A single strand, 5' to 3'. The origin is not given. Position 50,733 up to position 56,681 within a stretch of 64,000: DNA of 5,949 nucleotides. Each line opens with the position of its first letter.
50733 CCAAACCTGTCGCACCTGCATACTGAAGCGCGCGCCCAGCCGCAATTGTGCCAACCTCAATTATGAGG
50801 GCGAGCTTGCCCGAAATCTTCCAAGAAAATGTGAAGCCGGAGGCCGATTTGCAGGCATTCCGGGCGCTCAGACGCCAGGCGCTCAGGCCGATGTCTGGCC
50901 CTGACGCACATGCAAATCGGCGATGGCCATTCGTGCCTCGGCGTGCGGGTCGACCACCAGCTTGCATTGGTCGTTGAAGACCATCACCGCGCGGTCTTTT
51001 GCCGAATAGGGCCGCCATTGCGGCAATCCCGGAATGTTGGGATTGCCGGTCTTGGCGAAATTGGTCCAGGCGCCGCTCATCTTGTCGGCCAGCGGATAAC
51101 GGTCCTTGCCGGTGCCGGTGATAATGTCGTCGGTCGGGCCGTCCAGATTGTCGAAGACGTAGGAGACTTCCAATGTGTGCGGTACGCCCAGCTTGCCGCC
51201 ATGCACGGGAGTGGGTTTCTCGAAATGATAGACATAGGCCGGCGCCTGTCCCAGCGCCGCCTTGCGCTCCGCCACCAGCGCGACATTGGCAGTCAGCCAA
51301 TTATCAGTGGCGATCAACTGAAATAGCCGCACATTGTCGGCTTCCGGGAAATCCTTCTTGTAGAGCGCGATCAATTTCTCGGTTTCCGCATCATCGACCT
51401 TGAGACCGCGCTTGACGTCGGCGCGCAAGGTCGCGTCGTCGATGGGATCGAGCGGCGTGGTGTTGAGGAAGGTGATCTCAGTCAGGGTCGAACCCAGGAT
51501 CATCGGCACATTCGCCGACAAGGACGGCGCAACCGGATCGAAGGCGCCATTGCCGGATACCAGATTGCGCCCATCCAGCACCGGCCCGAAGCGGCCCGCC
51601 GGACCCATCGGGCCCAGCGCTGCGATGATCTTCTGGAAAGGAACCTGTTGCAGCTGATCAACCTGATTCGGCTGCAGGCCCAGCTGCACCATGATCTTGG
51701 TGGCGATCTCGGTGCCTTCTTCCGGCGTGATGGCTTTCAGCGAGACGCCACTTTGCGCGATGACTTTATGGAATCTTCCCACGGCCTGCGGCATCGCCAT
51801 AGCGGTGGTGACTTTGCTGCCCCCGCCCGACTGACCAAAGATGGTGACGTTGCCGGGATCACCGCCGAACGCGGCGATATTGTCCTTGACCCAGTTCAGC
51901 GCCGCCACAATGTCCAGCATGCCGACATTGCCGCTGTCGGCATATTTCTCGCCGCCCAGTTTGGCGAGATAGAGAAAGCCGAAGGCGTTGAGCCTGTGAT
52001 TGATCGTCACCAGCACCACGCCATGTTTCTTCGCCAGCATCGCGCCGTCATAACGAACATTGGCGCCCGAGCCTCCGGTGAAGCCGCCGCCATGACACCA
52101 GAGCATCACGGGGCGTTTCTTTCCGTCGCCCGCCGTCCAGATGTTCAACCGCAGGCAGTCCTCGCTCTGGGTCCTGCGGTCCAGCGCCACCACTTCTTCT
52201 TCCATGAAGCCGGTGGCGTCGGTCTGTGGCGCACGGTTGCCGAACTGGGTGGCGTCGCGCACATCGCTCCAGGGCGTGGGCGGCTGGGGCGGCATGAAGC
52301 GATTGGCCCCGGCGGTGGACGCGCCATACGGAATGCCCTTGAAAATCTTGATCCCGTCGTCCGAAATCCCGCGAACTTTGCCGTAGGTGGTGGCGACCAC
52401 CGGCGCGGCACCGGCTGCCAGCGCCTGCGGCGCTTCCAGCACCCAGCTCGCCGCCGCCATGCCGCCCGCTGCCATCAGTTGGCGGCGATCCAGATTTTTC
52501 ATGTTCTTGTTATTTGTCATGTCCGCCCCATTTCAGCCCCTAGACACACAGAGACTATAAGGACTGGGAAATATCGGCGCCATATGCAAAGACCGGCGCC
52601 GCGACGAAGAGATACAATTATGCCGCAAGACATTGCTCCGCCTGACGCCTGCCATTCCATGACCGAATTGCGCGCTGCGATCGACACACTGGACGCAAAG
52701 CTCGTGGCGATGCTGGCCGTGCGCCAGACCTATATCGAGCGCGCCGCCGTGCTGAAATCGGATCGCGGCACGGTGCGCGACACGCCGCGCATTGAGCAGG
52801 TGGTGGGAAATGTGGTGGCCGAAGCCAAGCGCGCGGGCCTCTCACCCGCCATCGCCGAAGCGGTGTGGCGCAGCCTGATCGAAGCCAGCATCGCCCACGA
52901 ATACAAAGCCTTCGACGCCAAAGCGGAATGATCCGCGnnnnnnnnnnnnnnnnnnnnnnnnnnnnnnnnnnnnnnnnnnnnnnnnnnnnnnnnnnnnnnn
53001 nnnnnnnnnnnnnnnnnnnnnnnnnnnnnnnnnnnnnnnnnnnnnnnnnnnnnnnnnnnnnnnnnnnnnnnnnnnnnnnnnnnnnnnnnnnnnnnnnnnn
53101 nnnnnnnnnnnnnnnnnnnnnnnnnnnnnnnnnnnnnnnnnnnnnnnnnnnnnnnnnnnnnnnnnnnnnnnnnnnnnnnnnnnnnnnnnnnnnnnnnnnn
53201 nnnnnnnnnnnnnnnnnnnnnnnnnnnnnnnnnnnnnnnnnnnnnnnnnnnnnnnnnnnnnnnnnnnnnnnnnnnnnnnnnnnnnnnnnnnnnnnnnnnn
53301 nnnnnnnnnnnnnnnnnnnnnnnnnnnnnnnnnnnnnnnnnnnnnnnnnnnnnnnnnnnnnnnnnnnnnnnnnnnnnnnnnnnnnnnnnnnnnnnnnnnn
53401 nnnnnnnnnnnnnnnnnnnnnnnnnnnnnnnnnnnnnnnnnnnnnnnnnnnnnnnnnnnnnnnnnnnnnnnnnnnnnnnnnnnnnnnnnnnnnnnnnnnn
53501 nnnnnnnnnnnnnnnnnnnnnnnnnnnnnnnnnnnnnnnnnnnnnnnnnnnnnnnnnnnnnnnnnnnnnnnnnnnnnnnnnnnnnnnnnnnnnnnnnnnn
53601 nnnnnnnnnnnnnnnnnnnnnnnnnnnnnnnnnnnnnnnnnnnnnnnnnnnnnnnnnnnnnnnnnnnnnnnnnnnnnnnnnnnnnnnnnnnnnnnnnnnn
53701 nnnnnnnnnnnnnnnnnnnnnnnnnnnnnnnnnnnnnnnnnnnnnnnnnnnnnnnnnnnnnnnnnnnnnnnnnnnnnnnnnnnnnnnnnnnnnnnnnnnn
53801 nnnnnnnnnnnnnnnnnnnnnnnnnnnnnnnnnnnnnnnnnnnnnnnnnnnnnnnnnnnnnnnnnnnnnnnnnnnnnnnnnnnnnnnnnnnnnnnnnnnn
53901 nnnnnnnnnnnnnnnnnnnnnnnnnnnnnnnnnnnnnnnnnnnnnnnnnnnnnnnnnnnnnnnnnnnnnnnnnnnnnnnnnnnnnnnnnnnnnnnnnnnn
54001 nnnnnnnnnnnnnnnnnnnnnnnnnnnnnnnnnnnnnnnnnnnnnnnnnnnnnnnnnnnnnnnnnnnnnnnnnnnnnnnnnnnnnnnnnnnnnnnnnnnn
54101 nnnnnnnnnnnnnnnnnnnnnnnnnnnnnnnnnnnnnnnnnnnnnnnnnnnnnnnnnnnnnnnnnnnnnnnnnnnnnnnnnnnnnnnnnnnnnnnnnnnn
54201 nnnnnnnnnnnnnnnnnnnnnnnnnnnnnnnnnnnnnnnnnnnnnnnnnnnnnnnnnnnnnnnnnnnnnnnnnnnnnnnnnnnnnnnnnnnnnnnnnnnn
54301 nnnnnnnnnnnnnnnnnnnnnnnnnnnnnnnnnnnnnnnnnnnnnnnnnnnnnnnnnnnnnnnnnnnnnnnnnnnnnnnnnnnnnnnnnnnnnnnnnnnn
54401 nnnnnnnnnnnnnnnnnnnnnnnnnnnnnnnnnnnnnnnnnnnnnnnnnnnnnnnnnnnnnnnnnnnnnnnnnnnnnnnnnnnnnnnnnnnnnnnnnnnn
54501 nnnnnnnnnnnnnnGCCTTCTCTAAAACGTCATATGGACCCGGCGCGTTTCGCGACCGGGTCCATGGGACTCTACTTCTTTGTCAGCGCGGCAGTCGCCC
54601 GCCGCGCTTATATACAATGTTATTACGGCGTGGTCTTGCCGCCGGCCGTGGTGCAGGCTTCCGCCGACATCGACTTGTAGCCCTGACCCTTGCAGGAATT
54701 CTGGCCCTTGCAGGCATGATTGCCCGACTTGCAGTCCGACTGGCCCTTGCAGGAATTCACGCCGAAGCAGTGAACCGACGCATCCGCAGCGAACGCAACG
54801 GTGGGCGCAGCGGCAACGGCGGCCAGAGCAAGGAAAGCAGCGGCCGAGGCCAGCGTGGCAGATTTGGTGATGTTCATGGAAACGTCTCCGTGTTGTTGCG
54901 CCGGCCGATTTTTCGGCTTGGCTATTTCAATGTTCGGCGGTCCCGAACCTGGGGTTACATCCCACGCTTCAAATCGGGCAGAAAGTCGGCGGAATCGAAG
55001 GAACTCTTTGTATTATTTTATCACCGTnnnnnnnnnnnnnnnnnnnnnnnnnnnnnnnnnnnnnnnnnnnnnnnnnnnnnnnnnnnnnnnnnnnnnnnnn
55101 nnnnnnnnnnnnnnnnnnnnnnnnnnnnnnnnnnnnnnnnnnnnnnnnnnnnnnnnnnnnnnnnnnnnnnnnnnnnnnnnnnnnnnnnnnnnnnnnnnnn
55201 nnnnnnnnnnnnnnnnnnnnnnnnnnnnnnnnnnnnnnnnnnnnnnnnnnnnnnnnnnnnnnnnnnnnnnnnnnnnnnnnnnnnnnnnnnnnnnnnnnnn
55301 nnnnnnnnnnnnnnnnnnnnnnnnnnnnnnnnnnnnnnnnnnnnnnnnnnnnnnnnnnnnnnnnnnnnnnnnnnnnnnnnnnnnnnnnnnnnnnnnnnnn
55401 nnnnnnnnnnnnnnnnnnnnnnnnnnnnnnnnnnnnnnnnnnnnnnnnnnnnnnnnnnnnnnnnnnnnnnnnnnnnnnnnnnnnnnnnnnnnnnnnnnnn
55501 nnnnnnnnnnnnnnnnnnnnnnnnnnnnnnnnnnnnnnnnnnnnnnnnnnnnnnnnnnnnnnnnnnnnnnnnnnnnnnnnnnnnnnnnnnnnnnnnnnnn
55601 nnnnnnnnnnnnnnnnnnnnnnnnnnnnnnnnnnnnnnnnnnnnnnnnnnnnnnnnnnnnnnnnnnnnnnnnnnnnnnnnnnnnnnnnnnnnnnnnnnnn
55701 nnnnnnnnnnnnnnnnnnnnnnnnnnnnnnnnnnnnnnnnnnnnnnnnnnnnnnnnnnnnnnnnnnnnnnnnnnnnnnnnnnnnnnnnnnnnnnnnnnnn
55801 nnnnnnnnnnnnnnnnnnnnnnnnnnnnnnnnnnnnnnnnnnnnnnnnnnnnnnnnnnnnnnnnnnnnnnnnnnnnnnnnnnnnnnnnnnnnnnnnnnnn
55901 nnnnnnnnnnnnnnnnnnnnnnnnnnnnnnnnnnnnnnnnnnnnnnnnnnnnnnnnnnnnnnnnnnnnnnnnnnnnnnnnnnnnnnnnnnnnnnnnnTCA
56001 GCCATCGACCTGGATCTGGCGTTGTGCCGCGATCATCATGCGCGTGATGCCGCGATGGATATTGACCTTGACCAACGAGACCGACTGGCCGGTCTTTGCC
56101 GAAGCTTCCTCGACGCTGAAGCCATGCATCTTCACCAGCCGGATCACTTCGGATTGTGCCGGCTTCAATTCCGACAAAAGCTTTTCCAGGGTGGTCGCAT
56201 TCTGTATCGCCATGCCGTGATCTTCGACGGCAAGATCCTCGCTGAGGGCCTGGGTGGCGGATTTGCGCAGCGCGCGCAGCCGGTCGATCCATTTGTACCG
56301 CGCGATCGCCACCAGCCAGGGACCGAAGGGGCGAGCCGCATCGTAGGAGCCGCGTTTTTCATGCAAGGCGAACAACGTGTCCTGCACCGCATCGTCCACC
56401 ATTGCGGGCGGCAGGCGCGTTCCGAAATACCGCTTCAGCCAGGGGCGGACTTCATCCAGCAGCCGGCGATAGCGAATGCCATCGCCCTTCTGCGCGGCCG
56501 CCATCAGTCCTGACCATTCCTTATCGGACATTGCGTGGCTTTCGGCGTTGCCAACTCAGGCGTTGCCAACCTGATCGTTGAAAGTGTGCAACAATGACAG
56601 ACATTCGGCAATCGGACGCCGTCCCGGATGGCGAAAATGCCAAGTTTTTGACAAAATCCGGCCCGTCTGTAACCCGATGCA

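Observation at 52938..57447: MNIO (DUF692) RiPP locus with a six-Cys bufferin-like precursor, physically joined to its own ECF sigmaF / NrsF control module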

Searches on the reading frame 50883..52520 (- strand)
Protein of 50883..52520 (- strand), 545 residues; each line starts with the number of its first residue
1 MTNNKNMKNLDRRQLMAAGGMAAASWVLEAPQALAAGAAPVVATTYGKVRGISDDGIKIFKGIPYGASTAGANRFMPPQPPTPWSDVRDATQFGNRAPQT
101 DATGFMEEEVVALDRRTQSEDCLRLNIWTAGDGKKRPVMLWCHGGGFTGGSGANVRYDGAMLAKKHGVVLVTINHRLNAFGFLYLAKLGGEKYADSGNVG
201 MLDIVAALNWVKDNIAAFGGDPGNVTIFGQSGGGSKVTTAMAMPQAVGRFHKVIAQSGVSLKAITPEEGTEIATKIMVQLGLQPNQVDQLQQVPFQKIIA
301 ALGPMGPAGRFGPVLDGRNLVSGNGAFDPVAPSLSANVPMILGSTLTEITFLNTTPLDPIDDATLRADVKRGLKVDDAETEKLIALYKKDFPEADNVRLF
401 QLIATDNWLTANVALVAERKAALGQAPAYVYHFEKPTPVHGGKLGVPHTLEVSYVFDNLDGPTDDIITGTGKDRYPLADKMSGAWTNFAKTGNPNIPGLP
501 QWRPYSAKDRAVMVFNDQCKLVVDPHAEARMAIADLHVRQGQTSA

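Call 5: search_protein_families(library=pfam, proteins=[window:50883-52520:-], max_evalue=0.01)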
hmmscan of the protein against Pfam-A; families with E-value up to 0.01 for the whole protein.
window:50883-52520:- (545 aa): 4 families
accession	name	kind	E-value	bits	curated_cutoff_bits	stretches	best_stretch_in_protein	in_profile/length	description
PF00135.34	COesterase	-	3.6e-101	340.1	27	1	39-520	2-501/515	Carboxylesterase family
PF20434.5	BD-FAE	-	1.2e-07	31.9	26.8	1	132-243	9-108/215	BD-FAE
PF07859.19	Abhydrolase_3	-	5.4e-07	30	25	1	202-240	50-88/210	alpha/beta hydrolase fold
PF00326.27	Peptidase_S9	-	0.0021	18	22.6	1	193-260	37-99/213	Prolyl oligopeptidase family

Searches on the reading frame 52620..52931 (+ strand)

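Call 5: search_protein_families(library=pfam, proteins=[window:52620-52931:+], max_evalue=0.01)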
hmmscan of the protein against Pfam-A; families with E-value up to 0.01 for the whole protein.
window:52620-52931:+ (103 aa): 1 family
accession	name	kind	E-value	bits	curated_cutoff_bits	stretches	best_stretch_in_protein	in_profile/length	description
PF01817.26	CM_2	-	5.4e-17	62.2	27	1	17-95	1-80/80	Chorismate mutase type II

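Call 6: search_protein_families(library=ncbifam, proteins=[window:52620-52931:+], max_evalue=0.01)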
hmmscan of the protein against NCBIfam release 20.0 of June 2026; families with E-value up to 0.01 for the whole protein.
window:52620-52931:+ (103 aa): 20 families
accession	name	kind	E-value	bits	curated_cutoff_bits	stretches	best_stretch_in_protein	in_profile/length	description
NF005475.0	PRK07075.1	equivalog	5.6e-15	55.4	126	1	6-99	5-98/105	isochorismate lyase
TIGR01803.1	CM-like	subfamily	3.4e-12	46.4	73.35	1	14-94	1-82/82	chorismate mutase family protein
NF006691.0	PRK09239.1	equivalog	5.1e-10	39.4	120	1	9-98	7-97/108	chorismate mutase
TIGR01795.1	CM_mono_cladeE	equivalog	1.2e-09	38.6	107.55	1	13-96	4-88/94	chorismate mutase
NF006741.0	PRK09269.1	equivalog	4e-09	36.4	158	1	26-99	35-109/194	chorismate mutase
NF008400.0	PRK11199.1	equivalog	5.6e-09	35.4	273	1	12-95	3-87/374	bifunctional chorismate mutase/prephenate dehydrogenase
TIGR01806.1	CM_mono2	equivalog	3e-07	30.6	74.15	1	27-98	8-80/114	gamma subclass chorismate mutase AroQ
TIGR01799.1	CM_T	equivalog_domain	2.7e-06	27.4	95.9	1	15-94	2-82/83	chorismate mutase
TIGR01807.1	CM_P2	equivalog_domain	1.5e-05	25.2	69.55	1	15-85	2-74/76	chorismate mutase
NF004695.0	PRK06034.1-1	equivalog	4.8e-05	22.9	311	1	7-93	6-94/267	hypothetical protein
TIGR01791.2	CM_archaeal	equivalog_domain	5.2e-05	23.2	66.95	1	15-94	2-82/83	chorismate mutase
NF007910.0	PRK10622.1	equivalog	0.00012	21.1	577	1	14-92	7-86/386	bifunctional chorismate mutase/prephenate dehydratase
TIGR01797.1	CM_P_1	equivalog_domain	0.00019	21.5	73.7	1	15-92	2-80/83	chorismate mutase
NF004925.0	PRK06285.1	equivalog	0.00024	21.1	77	1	12-95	7-91/99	chorismate mutase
NF005965.0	PRK08055.1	equivalog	0.00034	20.2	179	1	26-96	29-100/182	chorismate mutase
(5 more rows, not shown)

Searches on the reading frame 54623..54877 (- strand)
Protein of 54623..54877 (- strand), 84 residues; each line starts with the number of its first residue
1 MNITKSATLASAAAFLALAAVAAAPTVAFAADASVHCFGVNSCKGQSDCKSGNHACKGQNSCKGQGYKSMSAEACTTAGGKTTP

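Call 5: search_protein_families(library=pfam, proteins=[window:54623-54877:-], max_evalue=0.01)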
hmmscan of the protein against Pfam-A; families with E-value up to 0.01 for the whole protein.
window:54623-54877:- (84 aa): 0 families

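Call 6: search_protein_families(library=ncbifam, proteins=[window:54623-54877:-], max_evalue=0.01)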
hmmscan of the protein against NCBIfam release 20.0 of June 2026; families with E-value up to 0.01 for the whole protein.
window:54623-54877:- (84 aa): 1 family
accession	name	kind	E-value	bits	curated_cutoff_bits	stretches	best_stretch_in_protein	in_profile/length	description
NF050166.1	Cu_RiPP_BufA2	equivalog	8.6e-30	102.8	60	1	7-82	2-78/79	BufA2 family periplasmic bufferin-type metallophore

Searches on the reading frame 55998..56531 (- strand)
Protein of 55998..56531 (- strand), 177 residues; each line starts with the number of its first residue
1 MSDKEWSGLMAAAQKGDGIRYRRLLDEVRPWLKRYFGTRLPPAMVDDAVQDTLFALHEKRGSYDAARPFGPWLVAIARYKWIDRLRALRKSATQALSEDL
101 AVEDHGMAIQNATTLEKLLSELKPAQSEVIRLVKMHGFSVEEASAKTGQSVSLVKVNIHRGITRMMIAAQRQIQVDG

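Call 5: search_protein_families(library=pfam, proteins=[window:55998-56531:-], max_evalue=0.01)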
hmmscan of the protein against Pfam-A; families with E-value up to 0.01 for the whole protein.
window:55998-56531:- (177 aa): 4 families
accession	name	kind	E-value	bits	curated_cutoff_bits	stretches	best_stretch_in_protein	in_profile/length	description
PF04542.20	Sigma70_r2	-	8.2e-11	42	24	1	21-89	2-69/71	Sigma-70 region 2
PF08281.18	Sigma70_r4_2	-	3e-10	40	25.7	1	115-165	4-54/54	Sigma-70, region 4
PF07638.17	Sigma70_ECF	-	1.2e-05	25.8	21.1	1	102-159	117-173/185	ECF sigma factor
PF04545.22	Sigma70_r4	-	0.00022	21.1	24.1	1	118-164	1-47/50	Sigma-70, region 4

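Call 6: search_protein_families(library=ncbifam, proteins=[window:55998-56531:-], max_evalue=0.01)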
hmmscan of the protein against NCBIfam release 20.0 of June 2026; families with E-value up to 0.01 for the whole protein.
window:55998-56531:- (177 aa): 61 families (the best 25 are shown)
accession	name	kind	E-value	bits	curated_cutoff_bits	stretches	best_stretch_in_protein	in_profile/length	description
NF009191.0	PRK12539.1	subfamily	1.1e-37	129.4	171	1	3-171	5-181/185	sigma-70 family RNA polymerase sigma factor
NF009165.0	PRK12512.1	equivalog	4.8e-33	114.3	198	1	2-167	5-177/184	RNA polymerase sigma factor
NF009188.0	PRK12536.1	subfamily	2.3e-30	105.9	250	1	8-165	19-182/190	RNA polymerase sigma factor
TIGR02937.1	sigma70-ECF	superfamily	3.9e-18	65.6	42.9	1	21-165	7-161/165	sigma-70 family RNA polymerase sigma factor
NF007230.0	PRK09648.1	subfamily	1.4e-16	60.8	209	1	3-171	10-191/195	RNA polymerase sigma factor ShbA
TIGR02989.1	Sig-70_gvs1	subfamily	6.2e-15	55.5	124.55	1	43-160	26-149/158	RNA polymerase sigma-70 factor, Rhodopirellula/Verrucomicrobium family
TIGR02959.1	SigZ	equivalog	7.9e-14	51.8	168.65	1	31-165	7-144/170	RNA polymerase sigma factor SigZ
NF009186.0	PRK12534.1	equivalog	5.6e-13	49.1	267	1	3-166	9-182/187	RNA polymerase sigma factor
NF058625.1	sigma_PG0214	equivalog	5e-12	45.9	130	1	46-161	32-153/170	GFO_1088 family ECF-type sigma factor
NF007215.0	PRK09637.1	equivalog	6.1e-12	45.9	212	1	31-163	13-148/181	RNA polymerase sigma factor SigZ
TIGR02950.1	SigM_subfam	subfamily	7.8e-12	45.3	147.95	1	45-165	27-154/159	RNA polymerase sigma factor, SigM family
NF007225.0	PRK09643.1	equivalog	1.4e-11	44.4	190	1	9-166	17-179/204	RNA polymerase sigma factor SigM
NF009199.0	PRK12547.1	subfamily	5.7e-11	42.2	219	1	45-165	33-156/184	RNA polymerase sigma factor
NF007216.0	PRK09638.1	equivalog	6.5e-11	42.3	194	1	8-166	7-171/180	RNA polymerase sigma factor SigY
NF009166.1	PRK12513.1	equivalog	1.5e-10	41.1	206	1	8-157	11-174/193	RNA polymerase sigma factor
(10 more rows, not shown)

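Call 83: find_homologous_proteins(query=window:55998-56531:-, max_evalue=1e-30)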
Query window:55998-56531:- (177 aa): 1803 proteins with E <= 1e-30 among 2293 candidates; the best 120 are listed.
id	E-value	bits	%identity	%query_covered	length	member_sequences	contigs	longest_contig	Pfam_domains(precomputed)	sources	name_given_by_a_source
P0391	1.0e-105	369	94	100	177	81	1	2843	PF04542.21,PF08281.19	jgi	jgi:RNA polymerase sigma-70 factor (ECF subfamily)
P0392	8.5e-101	353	88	100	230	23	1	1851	PF07638.18,PF04542.21,PF08281.19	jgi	jgi:RNA polymerase sigma factor (sigma-70 family)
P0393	2.5e-100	351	89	100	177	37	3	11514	PF07638.18,PF04542.21,PF08281.19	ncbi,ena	-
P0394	4.5e-100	350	89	100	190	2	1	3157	PF07638.18,PF04542.21,PF08281.19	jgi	-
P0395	5.6e-100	350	89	100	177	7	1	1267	PF07638.18,PF04542.21,PF08281.19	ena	-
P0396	8.2e-100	350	88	100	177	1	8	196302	PF07638.18,PF04542.21,PF08281.19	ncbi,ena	-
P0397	9.8e-100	349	89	100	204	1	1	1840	PF07638.18,PF04542.21,PF08281.19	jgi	jgi:RNA polymerase sigma-70 factor (ECF subfamily)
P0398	2.2e-99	348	88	100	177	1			PF07638.18,PF04542.21,PF08281.19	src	-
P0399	1.2e-98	346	87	100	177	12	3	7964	PF07638.18,PF04542.21,PF08281.19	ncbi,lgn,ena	ncbi:MAG: sigma-70 family RNA polymerase sigma factor [Rhizomicrobium sp.]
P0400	1.5e-97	342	87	100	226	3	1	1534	PF07638.18,PF04542.21,PF08281.19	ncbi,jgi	jgi:RNA polymerase sigma-70 factor (ECF subfamily)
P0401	2.0e-97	342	87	100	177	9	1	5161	PF07638.18,PF04542.21,PF08281.19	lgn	-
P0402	7.1e-97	340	86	100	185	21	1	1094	PF04542.21,PF08281.19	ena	-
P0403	2.9e-96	338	86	100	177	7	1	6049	PF07638.18,PF04542.21,PF08281.19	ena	-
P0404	5.4e-96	337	91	95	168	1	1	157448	PF04542.21,PF08281.19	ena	-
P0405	1.8e-94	332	85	100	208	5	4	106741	PF04542.21,PF08281.19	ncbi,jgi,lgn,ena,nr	ncbi:MAG TPA: sigma-70 family RNA polymerase sigma factor [Rhizomicrobium sp.]|jgi:RNA polymerase si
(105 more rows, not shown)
